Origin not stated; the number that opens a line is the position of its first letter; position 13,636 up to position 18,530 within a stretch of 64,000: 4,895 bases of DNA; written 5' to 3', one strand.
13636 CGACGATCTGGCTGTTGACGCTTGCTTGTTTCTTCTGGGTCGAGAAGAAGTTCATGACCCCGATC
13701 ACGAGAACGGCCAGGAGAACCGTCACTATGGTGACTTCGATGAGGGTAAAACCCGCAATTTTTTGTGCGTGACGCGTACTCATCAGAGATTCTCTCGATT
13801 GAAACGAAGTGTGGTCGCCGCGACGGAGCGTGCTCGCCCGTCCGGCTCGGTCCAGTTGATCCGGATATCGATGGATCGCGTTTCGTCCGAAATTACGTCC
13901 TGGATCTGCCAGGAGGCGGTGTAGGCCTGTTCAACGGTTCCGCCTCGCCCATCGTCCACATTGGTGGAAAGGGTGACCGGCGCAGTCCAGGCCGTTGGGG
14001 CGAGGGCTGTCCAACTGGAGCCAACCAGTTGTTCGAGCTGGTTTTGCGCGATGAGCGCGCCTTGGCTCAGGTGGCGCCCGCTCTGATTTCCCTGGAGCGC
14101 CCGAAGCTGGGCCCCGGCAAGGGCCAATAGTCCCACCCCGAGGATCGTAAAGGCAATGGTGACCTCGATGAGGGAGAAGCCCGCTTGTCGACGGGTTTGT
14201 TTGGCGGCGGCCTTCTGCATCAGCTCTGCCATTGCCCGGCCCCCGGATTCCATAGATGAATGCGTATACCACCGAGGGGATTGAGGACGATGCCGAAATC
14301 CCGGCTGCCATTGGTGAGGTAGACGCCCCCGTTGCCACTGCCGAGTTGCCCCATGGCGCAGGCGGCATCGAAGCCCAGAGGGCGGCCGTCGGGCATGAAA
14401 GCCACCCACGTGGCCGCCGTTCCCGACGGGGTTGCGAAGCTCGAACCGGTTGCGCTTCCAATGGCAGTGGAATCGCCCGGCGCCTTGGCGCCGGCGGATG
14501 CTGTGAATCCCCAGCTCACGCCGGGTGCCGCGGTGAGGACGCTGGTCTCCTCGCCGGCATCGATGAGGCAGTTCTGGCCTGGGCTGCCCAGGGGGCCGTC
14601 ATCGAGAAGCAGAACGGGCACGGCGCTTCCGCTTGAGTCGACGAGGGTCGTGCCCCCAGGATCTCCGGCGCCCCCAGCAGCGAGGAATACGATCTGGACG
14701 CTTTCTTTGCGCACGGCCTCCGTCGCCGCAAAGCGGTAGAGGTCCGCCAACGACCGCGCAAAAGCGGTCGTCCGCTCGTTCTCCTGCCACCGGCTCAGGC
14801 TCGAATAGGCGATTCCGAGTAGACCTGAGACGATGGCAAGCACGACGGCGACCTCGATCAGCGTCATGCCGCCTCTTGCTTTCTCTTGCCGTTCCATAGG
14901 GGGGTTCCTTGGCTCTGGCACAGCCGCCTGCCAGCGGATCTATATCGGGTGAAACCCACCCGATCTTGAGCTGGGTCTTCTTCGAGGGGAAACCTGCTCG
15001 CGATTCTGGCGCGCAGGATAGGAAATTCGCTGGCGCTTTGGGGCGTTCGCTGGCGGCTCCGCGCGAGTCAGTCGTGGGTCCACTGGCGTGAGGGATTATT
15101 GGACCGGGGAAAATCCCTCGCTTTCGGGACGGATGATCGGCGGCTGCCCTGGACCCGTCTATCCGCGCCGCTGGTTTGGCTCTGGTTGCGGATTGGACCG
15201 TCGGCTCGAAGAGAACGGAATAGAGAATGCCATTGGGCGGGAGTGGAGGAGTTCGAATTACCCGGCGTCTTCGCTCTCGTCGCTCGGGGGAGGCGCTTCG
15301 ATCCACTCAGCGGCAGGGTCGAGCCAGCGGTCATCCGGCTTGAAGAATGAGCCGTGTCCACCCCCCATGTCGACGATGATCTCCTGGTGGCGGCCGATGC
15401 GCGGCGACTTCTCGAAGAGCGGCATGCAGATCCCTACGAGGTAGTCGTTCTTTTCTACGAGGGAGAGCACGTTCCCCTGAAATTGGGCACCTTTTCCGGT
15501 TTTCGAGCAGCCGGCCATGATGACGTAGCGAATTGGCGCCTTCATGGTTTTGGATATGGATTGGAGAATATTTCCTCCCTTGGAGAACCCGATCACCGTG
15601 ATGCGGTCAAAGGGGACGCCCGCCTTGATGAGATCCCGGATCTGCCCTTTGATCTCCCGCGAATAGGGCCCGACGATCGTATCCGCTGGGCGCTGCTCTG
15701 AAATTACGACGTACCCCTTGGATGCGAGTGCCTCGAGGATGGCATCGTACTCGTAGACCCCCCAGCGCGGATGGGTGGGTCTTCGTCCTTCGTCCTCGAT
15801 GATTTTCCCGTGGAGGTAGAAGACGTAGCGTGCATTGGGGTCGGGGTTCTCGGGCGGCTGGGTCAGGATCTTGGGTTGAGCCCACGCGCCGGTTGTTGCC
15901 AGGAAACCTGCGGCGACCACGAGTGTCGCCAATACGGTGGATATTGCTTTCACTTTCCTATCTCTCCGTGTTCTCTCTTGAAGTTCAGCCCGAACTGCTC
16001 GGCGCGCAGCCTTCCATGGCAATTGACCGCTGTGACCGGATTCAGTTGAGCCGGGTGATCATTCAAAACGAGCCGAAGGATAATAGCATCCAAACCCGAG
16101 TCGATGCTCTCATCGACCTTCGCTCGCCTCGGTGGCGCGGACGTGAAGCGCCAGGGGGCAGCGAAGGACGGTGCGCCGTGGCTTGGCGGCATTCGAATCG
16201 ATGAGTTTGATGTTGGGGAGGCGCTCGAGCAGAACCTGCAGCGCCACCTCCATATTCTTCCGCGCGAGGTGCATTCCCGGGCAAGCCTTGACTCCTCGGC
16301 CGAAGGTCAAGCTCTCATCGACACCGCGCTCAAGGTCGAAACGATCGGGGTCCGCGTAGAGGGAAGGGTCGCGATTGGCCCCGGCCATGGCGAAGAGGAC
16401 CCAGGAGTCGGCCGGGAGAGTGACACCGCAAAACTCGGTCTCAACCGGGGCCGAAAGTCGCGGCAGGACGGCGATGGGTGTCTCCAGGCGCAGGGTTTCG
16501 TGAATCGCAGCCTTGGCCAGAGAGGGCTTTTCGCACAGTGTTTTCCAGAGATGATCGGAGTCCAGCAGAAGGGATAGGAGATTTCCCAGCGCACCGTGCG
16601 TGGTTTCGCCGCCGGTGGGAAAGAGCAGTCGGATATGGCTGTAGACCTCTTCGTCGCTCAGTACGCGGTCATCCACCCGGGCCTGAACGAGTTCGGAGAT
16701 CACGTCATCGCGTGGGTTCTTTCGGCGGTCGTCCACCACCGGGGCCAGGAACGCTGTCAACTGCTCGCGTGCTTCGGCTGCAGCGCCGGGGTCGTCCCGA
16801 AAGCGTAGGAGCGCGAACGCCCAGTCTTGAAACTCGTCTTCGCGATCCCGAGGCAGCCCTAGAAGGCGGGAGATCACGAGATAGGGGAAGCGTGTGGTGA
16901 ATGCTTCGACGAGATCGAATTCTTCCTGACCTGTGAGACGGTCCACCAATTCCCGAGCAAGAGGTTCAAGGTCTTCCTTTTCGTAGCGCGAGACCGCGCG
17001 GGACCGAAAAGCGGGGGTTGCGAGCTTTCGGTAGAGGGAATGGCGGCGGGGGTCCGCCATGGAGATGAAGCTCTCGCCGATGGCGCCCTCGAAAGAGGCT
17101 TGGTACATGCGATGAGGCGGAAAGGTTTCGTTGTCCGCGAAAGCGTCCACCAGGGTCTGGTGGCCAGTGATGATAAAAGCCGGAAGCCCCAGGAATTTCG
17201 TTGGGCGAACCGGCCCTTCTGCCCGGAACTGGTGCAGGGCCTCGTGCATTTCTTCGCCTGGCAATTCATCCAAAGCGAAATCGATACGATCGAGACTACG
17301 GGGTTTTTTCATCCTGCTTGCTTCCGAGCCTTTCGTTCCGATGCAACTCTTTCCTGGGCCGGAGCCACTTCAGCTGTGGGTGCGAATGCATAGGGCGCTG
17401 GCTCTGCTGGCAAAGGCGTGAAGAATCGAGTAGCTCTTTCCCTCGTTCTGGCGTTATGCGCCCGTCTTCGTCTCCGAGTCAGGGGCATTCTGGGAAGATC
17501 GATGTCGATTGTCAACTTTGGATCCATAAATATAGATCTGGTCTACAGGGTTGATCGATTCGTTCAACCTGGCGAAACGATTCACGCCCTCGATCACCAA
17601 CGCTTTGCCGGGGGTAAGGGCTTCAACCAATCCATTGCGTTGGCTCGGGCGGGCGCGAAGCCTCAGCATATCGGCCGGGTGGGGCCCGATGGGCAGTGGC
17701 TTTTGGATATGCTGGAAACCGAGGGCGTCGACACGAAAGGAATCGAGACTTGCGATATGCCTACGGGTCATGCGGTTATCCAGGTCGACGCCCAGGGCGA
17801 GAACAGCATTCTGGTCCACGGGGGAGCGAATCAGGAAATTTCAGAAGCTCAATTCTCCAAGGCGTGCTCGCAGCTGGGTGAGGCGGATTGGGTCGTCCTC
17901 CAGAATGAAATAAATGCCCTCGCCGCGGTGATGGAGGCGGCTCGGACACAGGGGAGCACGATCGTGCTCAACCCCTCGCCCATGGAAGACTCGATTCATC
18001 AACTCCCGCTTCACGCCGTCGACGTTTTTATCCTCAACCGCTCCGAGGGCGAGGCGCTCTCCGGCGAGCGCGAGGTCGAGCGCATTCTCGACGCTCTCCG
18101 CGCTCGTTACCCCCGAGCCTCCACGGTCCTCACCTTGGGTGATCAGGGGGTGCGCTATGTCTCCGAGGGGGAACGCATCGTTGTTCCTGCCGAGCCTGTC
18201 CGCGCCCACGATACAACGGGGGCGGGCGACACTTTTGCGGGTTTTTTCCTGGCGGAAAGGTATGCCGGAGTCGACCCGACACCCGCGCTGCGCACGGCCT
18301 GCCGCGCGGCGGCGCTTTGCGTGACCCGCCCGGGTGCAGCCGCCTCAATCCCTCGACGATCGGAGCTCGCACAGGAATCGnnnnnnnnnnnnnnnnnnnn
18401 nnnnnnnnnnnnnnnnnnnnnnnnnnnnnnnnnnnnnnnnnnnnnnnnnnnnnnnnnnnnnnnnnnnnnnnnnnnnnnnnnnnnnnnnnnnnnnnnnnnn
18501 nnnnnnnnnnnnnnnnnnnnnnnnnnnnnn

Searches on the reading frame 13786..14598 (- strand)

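Call 46: search_protein_families(library=pfam, proteins=[window:13786-14598:-], max_evalue=0.0001)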
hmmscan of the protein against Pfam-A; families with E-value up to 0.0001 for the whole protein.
window:13786-14598:- (271 aa): 1 family
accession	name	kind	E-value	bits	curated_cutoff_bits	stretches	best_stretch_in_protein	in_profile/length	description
PF07963.17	N_methyl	-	1.5e-07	31.1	21.2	1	136-160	2-26/27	Prokaryotic N-terminal methylation motif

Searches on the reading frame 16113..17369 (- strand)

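Call 37: search_protein_families(library=pfam, proteins=[window:16113-17369:-], max_evalue=0.001)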
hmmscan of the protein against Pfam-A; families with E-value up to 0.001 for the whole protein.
window:16113-17369:- (419 aa): 1 family
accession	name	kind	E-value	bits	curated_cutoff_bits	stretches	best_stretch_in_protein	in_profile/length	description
PF00067.27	p450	-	1.8e-27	96.7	22.8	2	284-383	323-431/462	Cytochrome P450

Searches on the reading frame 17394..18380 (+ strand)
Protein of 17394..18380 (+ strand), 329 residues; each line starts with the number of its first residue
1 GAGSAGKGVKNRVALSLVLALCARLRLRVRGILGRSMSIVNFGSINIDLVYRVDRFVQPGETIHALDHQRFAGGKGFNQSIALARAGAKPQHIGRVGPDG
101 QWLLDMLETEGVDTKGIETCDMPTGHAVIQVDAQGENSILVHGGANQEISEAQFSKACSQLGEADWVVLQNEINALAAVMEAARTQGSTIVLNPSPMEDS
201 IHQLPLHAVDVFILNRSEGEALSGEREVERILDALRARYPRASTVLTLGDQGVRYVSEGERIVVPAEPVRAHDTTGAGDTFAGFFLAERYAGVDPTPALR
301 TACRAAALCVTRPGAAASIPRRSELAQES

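Call 46: search_protein_families(library=pfam, proteins=[window:17394-18380:+], max_evalue=0.0001)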
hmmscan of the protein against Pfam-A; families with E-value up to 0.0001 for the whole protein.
window:17394-18380:+ (329 aa): 1 family
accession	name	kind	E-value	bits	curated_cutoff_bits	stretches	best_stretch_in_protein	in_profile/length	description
PF00294.29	PfkB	-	4.6e-52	177.7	25.8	1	38-320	3-300/302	pfkB family carbohydrate kinase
